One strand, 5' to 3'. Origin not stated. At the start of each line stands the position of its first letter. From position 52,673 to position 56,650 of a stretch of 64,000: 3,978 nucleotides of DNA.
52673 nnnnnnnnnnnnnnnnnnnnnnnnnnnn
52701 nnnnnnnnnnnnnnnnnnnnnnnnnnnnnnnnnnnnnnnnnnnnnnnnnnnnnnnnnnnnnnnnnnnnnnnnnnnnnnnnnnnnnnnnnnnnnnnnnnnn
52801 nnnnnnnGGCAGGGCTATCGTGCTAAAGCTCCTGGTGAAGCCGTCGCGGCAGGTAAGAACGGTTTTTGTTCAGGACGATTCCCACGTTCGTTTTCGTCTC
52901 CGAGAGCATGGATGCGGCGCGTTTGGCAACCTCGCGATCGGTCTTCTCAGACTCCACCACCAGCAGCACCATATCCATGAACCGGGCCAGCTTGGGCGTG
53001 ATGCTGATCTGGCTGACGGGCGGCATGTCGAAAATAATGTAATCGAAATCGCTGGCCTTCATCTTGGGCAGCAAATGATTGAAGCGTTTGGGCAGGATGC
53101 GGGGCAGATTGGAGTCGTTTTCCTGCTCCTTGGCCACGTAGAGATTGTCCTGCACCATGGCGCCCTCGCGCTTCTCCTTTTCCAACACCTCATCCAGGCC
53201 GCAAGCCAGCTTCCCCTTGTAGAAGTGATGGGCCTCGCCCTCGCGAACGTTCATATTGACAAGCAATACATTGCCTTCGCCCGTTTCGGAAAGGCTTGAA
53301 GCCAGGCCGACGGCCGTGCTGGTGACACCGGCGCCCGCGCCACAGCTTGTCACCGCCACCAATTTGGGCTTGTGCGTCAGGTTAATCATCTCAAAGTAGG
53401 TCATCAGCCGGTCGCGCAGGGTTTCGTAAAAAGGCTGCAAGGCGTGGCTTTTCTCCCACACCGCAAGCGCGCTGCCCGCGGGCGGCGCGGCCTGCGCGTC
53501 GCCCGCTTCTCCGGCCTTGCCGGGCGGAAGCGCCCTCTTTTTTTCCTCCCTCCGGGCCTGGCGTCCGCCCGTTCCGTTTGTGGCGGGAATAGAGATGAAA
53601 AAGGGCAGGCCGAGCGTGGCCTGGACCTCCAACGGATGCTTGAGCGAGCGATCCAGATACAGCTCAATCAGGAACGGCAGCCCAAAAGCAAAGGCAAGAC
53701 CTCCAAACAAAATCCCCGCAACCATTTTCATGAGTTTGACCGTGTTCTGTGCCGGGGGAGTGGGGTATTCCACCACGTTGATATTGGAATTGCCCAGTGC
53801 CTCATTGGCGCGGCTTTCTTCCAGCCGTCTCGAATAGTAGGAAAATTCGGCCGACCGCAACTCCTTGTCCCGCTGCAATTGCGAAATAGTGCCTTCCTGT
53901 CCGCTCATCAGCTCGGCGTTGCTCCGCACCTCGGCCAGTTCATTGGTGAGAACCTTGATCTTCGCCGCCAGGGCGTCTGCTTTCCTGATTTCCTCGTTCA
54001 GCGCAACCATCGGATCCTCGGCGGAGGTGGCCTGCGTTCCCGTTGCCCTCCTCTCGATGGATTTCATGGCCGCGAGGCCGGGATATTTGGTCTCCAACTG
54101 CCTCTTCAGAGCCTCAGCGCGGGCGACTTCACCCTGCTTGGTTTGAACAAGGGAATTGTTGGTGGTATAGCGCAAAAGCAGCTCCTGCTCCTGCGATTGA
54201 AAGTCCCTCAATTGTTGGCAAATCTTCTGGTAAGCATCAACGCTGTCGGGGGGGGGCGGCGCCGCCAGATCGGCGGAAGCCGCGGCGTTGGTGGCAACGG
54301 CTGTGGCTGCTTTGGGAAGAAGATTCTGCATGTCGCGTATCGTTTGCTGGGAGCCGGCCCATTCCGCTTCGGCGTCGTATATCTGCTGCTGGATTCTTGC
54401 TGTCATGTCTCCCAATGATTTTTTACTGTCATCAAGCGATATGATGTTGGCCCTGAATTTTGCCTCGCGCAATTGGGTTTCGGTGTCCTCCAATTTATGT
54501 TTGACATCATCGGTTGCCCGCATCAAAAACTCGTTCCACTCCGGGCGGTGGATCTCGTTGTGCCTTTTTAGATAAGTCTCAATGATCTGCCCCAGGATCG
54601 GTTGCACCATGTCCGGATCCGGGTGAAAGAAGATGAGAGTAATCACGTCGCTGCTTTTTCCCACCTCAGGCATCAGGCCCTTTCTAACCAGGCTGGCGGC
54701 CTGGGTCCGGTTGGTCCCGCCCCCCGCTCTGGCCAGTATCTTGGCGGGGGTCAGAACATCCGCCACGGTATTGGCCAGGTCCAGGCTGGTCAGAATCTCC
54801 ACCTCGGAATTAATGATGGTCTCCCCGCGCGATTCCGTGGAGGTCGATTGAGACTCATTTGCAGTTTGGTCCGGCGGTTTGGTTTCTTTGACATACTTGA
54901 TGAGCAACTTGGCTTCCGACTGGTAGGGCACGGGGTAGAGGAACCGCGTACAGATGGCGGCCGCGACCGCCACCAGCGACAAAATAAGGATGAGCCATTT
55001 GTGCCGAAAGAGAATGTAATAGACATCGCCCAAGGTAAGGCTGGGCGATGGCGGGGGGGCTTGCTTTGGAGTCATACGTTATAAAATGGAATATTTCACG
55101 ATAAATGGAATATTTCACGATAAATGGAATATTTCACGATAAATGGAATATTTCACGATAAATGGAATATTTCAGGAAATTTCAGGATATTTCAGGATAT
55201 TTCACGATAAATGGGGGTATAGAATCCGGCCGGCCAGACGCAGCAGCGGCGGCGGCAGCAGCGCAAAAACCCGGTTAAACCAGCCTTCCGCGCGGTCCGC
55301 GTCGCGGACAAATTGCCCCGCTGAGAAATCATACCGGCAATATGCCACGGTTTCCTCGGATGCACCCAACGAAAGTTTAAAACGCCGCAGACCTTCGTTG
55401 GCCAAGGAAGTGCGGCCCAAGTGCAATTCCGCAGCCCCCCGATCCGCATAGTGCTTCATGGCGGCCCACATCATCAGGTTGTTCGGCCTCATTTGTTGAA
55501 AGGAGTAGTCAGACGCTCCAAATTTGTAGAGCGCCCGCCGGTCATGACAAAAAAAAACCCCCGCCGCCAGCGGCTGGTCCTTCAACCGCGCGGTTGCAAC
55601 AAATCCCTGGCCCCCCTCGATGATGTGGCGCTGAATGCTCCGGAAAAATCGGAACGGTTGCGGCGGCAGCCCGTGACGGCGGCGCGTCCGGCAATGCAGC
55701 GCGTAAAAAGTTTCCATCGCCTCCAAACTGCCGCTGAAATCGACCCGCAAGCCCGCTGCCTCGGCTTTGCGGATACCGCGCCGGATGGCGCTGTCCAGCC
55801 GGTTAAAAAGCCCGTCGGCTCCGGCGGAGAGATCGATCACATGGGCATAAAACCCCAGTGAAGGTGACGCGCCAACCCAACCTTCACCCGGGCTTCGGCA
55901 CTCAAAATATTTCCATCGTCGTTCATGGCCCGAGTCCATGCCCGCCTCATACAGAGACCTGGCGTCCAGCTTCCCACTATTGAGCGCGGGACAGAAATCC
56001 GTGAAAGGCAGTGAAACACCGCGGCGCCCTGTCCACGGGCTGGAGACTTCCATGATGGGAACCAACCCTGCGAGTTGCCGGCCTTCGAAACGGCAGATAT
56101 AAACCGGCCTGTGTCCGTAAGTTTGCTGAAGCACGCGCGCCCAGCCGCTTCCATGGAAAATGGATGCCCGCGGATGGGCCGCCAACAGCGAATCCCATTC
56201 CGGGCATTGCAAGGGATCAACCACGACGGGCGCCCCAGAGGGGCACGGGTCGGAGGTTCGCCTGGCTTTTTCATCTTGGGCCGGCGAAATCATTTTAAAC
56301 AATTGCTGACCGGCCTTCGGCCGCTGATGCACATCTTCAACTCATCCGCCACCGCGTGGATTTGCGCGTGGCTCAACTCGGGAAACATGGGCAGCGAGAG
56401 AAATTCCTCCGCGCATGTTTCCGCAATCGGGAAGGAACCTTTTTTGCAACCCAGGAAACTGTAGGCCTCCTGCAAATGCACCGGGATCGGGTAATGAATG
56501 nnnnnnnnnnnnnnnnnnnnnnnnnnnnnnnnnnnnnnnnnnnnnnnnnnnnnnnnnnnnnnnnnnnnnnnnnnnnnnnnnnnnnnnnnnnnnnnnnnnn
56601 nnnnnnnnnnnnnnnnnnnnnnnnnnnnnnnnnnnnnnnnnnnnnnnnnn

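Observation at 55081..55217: AT-rich 19-bp x5 tandem array filling the gap immediately upstream of the Wzc-like gene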

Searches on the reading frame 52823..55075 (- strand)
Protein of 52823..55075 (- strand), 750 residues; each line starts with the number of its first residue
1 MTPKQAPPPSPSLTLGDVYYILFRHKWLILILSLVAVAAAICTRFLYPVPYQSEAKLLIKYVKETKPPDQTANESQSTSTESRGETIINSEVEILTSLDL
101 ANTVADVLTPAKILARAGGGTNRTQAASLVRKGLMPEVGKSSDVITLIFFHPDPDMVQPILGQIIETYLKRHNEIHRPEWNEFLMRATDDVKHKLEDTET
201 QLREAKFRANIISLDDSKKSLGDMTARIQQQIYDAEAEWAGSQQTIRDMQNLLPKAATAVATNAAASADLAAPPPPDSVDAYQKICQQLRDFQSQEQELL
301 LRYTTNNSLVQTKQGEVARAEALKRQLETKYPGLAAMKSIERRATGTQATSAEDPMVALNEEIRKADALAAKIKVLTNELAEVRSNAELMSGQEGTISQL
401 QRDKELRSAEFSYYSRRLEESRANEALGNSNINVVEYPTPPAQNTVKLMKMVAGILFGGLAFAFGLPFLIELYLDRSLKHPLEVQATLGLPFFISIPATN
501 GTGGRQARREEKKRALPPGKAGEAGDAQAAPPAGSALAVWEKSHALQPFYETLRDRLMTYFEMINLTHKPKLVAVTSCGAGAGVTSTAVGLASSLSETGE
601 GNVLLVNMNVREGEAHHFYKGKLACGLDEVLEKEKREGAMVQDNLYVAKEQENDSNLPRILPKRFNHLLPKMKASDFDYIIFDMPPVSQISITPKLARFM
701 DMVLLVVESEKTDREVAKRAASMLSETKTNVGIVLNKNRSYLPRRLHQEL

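Call 8: search_protein_families(library=pfam, proteins=[window:52823-55075:-])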
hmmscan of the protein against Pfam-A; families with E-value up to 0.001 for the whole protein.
window:52823-55075:- (750 aa): 3 families
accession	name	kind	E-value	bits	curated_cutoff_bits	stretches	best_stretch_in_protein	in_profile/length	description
PF02706.20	Wzz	-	2.8e-08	34.4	25.5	1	13-106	3-89/91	Chain length determinant protein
PF13614.12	AAA_31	-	0.00012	22.5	27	1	571-711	2-151/177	AAA domain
PF10609.15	ParA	-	0.00012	22.1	27.1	0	665-738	100-175/246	NUBPL iron-transfer P-loop NTPase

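Call 13: find_encoding_contigs(protein=window:52823-55075:-, flank=6000, max_places=10)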
Protein window:52823-55075:- (750 aa): 4 contigs read that carry it; 3 places shown.
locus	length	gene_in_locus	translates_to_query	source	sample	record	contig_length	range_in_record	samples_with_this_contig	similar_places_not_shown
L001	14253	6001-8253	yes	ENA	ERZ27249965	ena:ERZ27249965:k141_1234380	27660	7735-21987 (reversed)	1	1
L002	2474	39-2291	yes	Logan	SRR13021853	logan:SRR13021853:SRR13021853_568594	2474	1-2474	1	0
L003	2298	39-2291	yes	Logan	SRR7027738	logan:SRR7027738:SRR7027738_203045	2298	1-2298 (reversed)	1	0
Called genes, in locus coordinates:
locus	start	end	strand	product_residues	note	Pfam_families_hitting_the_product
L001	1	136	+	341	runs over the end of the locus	PF02826:2-Hacid_dh_C (weak), PF03446:NAD_binding_2, PF03807:F420_oxidored, PF00393:6PGD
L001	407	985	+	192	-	PF02357:NusG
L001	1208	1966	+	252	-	PF02397:Bac_transf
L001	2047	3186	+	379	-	PF01408:GFO_IDH_MocA, PF22725:GFO_IDH_MocA_C3, PF02894:GFO_IDH_MocA_C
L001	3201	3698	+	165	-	PF25087:GMPPB_C (weak), PF25084:LbH_EIF2B (faint), PF00132:Hexapep, PF14602:Hexapep_2 (faint), PF00132:Hexapep (weak)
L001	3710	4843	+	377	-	PF00155:Aminotran_1_2, PF01041:DegT_DnrJ_EryC1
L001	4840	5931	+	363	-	PF13480:Acetyltransf_6, PF02388:FemAB (weak)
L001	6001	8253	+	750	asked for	PF02706:Wzz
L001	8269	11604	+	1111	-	PF13439:Glyco_transf_4, PF13579:Glyco_trans_4_4, PF00534:Glycos_transf_1, PF13692:Glyco_trans_1_4, PF13524:Glyco_trans_1_2, PF04007:DUF354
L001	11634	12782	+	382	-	PF02350:Epimerase_2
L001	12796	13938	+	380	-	-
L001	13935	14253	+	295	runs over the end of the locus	PF00535:Glycos_transf_2, PF13641:Glyco_tranf_2_3 (faint)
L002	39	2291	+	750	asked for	PF02706:Wzz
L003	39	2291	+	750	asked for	PF02706:Wzz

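Call 20: find_related_loci(query=window:52823-55075:-, collection=genome_contigs, flank=6000)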
Query window:52823-55075:- (750 aa) in genome_contigs; peptide patterns used: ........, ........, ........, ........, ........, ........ (x = any residue, [..] = any of these).
387 stretches matched a pattern; 284 encode a relative of the query (tblastn E <= 1e-3); the best 80 are kept; 80 distinct loci.
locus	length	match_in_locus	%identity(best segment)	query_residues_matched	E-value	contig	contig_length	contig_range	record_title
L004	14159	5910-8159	81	1-750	0e+0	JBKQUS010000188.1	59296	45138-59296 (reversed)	MAG: Limisphaerales bacterium isolate SEr2D2E2F__bin_178 SEr2D2E2F_000000262442, whole genome shotgun sequence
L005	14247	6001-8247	76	1-750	0e+0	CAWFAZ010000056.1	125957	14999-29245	MAG: uncultured Verrucomicrobiae bacterium isolate MFD01112.bin.2.19 genome assembly, contig: contig_4928, whole genome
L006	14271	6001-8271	64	1-750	0e+0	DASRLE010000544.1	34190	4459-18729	MAG TPA_asm: Candidatus Saccharimonadales bacterium isolate SMAG_U10180 k141_155373, whole genome shotgun sequence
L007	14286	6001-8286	52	1-750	0e+0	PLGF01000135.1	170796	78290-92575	MAG: Verrucomicrobiales bacterium isolate bog_1405 73.20110800_S3D.48_contig_599, whole genome shotgun sequence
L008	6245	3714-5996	46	1-747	0e+0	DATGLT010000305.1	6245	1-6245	MAG TPA_asm: Verrucomicrobiia bacterium isolate SMAG_U9893 k141_263184, whole genome shotgun sequence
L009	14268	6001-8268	49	13-750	0e+0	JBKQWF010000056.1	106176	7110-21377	MAG: Limisphaerales bacterium isolate SEr3G3H3I__bin_261 SEr3G3H3I_000000099361, whole genome shotgun sequence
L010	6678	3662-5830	47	10-749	0e+0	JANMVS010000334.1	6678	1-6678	MAG: Verrucomicrobiota bacterium isolate OTE_88_metabat_470 OTE_88_k141_3369364, whole genome shotgun sequence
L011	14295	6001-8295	51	1-750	0e+0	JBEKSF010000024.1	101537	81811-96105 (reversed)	MAG: Verrucomicrobiota bacterium isolate SPRUCE 528 SPRUCE_528_24, whole genome shotgun sequence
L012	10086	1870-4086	46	9-746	0e+0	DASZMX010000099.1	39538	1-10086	MAG TPA_asm: Verrucomicrobiia bacterium isolate SMAG_U5902 k141_959549, whole genome shotgun sequence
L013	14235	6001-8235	46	10-750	0e+0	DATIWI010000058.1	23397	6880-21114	MAG TPA_asm: Opitutaceae bacterium isolate SMAG_U15219 k141_3565463, whole genome shotgun sequence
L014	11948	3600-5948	44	1-750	0e+0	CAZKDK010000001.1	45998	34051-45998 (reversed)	MAG TPA_asm: uncultured Opitutaceae bacterium isolate binchicken_co50_396 genome assembly, contig: NODE_752_length_45998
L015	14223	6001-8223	45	3-749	0e+0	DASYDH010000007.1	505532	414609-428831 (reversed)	MAG TPA_asm: Lacunisphaera sp. isolate SMAG_U4954 k141_3497598, whole genome shotgun sequence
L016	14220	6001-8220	45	8-749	0e+0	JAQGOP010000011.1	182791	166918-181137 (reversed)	MAG: Verrucomicrobia bacterium isolate RYN_616 scaffold_1618602, whole genome shotgun sequence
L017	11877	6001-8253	44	1-750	0e+0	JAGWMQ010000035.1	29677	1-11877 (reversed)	MAG: Verrucomicrobiota bacterium isolate REEB211 contig-150_2390, whole genome shotgun sequence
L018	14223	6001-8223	46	7-749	0e+0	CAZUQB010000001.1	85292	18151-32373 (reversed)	MAG TPA_asm: uncultured Opitutaceae bacterium isolate SRP262948_co1_78 genome assembly, contig: NODE_298_length_85292_co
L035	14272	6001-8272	68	1-750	0e+0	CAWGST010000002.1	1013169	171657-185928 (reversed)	MAG: uncultured Verrucomicrobiae bacterium isolate MFD05580.bin.1.36 genome assembly, contig: contig_2080, whole genome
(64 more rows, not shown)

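Call 25: find_related_loci(query=window:52823-55075:-, collection=metagenome_contigs, flank=3000)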
Query window:52823-55075:- (750 aa) in metagenome_contigs; peptide patterns used: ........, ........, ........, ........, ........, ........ (x = any residue, [..] = any of these).
600 stretches matched a pattern (row limit reached: there are more); 499 encode a relative of the query (tblastn E <= 1e-3); the best 80 are kept; 80 distinct loci.
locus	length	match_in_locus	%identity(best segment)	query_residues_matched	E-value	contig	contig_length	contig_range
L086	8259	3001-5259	83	1-750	0e+0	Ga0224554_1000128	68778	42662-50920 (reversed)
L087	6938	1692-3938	76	1-750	0e+0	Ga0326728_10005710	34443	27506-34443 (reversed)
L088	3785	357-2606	69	1-750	0e+0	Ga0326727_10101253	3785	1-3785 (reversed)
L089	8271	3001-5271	65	1-750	0e+0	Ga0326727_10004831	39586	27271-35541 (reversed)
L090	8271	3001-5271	64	1-750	0e+0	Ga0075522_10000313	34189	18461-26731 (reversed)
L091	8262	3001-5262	76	1-750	0e+0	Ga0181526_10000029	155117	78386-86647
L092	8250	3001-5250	56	1-750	0e+0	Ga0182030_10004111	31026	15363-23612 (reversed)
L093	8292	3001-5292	51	1-750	0e+0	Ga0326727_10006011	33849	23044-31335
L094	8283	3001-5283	48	8-750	0e+0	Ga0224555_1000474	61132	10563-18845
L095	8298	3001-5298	49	1-750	0e+0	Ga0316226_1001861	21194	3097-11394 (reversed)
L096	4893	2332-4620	49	3-750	0e+0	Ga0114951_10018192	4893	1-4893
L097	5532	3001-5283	46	1-747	0e+0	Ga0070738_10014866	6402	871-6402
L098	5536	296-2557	46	1-749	0e+0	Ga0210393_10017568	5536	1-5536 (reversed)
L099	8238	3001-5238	47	7-749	0e+0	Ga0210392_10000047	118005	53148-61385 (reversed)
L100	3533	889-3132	46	7-749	0e+0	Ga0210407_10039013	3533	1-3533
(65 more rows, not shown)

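Call 45: find_homologous_proteins(query=window:52823-55075:-, max_evalue=1e-100)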
Query window:52823-55075:- (750 aa): 224 proteins with E <= 1e-100 among 8000 candidates; the best 120 are listed.
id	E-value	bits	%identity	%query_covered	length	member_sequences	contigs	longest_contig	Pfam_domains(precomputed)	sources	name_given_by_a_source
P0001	0.0e+0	1624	100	98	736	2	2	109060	PF02706.21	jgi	jgi:uncharacterized protein involved in exopolysaccharide biosynthesis/Mrp family chromosome partiti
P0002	0.0e+0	1383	83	100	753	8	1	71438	PF02706.21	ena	-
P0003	0.0e+0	1332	81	100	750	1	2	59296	PF02706.21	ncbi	ncbi:MAG: GumC family protein [Limisphaerales bacterium]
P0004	0.0e+0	1306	79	100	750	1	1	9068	PF02706.21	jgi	jgi:uncharacterized protein involved in exopolysaccharide biosynthesis/Mrp family chromosome partiti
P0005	0.0e+0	1291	78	100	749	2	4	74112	PF02706.21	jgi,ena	jgi:uncharacterized protein involved in exopolysaccharide biosynthesis/Mrp family chromosome partiti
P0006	0.0e+0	1250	76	100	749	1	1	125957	PF02706.21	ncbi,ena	-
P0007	0.0e+0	1248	76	100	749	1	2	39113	PF02706.21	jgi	jgi:uncharacterized protein involved in exopolysaccharide biosynthesis/Mrp family chromosome partiti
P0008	0.0e+0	1225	76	100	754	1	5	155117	PF02706.21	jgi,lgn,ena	jgi:uncharacterized protein involved in exopolysaccharide biosynthesis/Mrp family chromosome partiti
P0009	0.0e+0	1208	74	100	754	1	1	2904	PF02706.21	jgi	jgi:uncharacterized protein involved in exopolysaccharide biosynthesis/Mrp family chromosome partiti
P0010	0.0e+0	1208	74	100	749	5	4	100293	PF02706.21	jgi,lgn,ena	jgi:Mrp family chromosome partitioning ATPase/uncharacterized protein involved in exopolysaccharide 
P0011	0.0e+0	1195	73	100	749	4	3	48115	PF02706.21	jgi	jgi:uncharacterized protein involved in exopolysaccharide biosynthesis/Mrp family chromosome partiti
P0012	0.0e+0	1192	72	100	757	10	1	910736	PF02706.21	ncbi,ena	-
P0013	0.0e+0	1189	72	100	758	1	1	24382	PF02706.21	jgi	jgi:Mrp family chromosome partitioning ATPase/uncharacterized protein involved in exopolysaccharide 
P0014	0.0e+0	1171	72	100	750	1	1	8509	PF02706.21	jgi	jgi:uncharacterized protein involved in exopolysaccharide biosynthesis/Mrp family chromosome partiti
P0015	0.0e+0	1159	70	100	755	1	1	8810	PF02706.21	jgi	jgi:polysaccharide biosynthesis transport protein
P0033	8.8e-253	859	87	60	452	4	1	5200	-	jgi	jgi:Mrp family chromosome partitioning ATPase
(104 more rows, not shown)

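Call 47: find_encoding_contigs(protein=P0033, flank=3000, max_places=5)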
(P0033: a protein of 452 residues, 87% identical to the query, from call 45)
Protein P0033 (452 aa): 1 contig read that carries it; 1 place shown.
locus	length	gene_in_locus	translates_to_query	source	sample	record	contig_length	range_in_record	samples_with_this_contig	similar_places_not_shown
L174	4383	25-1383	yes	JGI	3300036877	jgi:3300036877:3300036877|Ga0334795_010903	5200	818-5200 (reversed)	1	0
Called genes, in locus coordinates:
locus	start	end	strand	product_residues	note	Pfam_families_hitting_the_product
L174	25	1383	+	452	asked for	-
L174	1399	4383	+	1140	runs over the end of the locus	PF13439:Glyco_transf_4, PF13579:Glyco_trans_4_4, PF00534:Glycos_transf_1, PF13524:Glyco_trans_1_2, PF13692:Glyco_trans_1_4, PF13439:Glyco_transf_4, PF13579:Glyco_trans_4_4, PF00534:Glycos_transf_1, +4 more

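Call 48: find_encoding_contigs(protein=P0002, flank=3000, max_places=5)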
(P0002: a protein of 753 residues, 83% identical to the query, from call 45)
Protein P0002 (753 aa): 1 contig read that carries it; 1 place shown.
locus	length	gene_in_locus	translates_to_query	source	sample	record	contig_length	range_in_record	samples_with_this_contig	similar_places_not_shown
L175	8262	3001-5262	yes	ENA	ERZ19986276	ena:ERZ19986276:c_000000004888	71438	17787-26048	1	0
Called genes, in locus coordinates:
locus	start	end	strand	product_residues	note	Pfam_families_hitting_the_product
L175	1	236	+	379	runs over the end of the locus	PF01408:GFO_IDH_MocA, PF22725:GFO_IDH_MocA_C3, PF02894:GFO_IDH_MocA_C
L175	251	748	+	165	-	PF25084:LbH_EIF2B (faint), PF25087:GMPPB_C (weak), PF00132:Hexapep, PF14602:Hexapep_2 (faint), PF00132:Hexapep (weak)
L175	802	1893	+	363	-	PF00155:Aminotran_1_2 (weak), PF01041:DegT_DnrJ_EryC1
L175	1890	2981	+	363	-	PF13480:Acetyltransf_6, PF02388:FemAB (weak)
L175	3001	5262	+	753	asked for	PF02706:Wzz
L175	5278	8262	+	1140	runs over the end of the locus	PF13439:Glyco_transf_4, PF13579:Glyco_trans_4_4, PF00534:Glycos_transf_1, PF13524:Glyco_trans_1_2, PF13692:Glyco_trans_1_4, PF13439:Glyco_transf_4, PF13579:Glyco_trans_4_4, PF00534:Glycos_transf_1, +4 more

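Call 55: search_protein_families(library=ncbifam, proteins=[window:52823-55075:-], max_evalue=0.00001)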
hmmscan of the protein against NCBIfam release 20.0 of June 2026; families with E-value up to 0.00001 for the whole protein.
window:52823-55075:- (750 aa): 9 families
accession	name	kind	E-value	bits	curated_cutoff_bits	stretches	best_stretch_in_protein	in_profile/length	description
TIGR03018.1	pepcterm_TyrKin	hypoth_equivalog_domain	1.2e-17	64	230.65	1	544-736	9-207/207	XrtA-associated tyrosine autokinase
TIGR03007.1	pepcterm_ChnLen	equivalog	2.4e-16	59.1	278.85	1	142-512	121-476/498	XrtA system polysaccharide chain length determinant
TIGR01007.1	eps_fam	subfamily_domain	2.9e-16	59.6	108.05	1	569-738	16-190/204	polysaccharide biosynthesis tyrosine autokinase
TIGR03017.1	EpsF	equivalog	2.5e-10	39.7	422.75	0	14-216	2-208/444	chain length determinant protein EpsF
NF008568.0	PRK11519.1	equivalog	4.6e-10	38.3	1068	0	551-715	508-675/720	tyrosine-protein kinase Wzc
NF007350.0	PRK09841.1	equivalog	1.7e-09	36.4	1248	0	368-730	343-694/726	tyrosine-protein kinase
TIGR01005.1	eps_transp_fam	subfamily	5.2e-09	34.9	411.7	0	364-737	344-717/754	exopolysaccharide transport protein family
TIGR03029.1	EpsG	equivalog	6.1e-09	35.4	313.8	1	552-736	86-273/274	chain length determinant protein tyrosine kinase EpsG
TIGR01006.1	polys_exp_MPA1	subfamily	2.1e-06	27.3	296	0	17-102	12-91/226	CspC family polysaccharide chain length determinant protein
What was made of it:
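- On Wzc (PCP-2a tyrosine autokinase) for the downstream gene: All kinase and Wzc NCBIfam hits are far below cutoff (call 55).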

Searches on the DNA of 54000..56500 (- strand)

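Call 12: search_rna_families(source=window, start=54000, end=56500, threshold=evalue, max_evalue=1)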
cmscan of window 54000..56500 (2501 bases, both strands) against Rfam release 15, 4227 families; matches with E-value up to 1: 0.
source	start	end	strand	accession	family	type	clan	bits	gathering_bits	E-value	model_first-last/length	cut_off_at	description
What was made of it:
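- On Structured RNA family (Rfam): No Rfam match at E <= 1 (call 12).
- No Rfam hit (call 12). There is no Rfam match at E <= 1 (call 12).
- Tried and rejected: Rfam at E <= 1 returned nothing (call 12).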

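Call 59: search_dna_similar(query=window:55060-55230:-, collection=plasmids, mode=distant, max_evalue=0.01, max_rows=10)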
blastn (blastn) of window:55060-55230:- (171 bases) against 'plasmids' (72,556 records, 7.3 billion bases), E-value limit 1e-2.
Records with a match: 1; places in all: 1; records where one place covers at least 80% of the query: 0.
Best place of each record, by identity: 80-90% 1.
By first word of the organism name: Leptospira 1.
By predicted mobility (MOB-suite, as given by PLSDB): non-mobilizable 1.
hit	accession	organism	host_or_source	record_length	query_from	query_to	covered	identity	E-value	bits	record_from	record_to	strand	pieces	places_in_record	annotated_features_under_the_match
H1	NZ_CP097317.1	Leptospira interrogans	bovine,bacterial culture,vaginal mucus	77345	19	62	26%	84.1%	3e-3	49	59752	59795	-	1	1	none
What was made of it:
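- Tried and rejected: A distant blastn of the array against plasmids returned one irrelevant 44-bp Leptospira hit (call 59).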
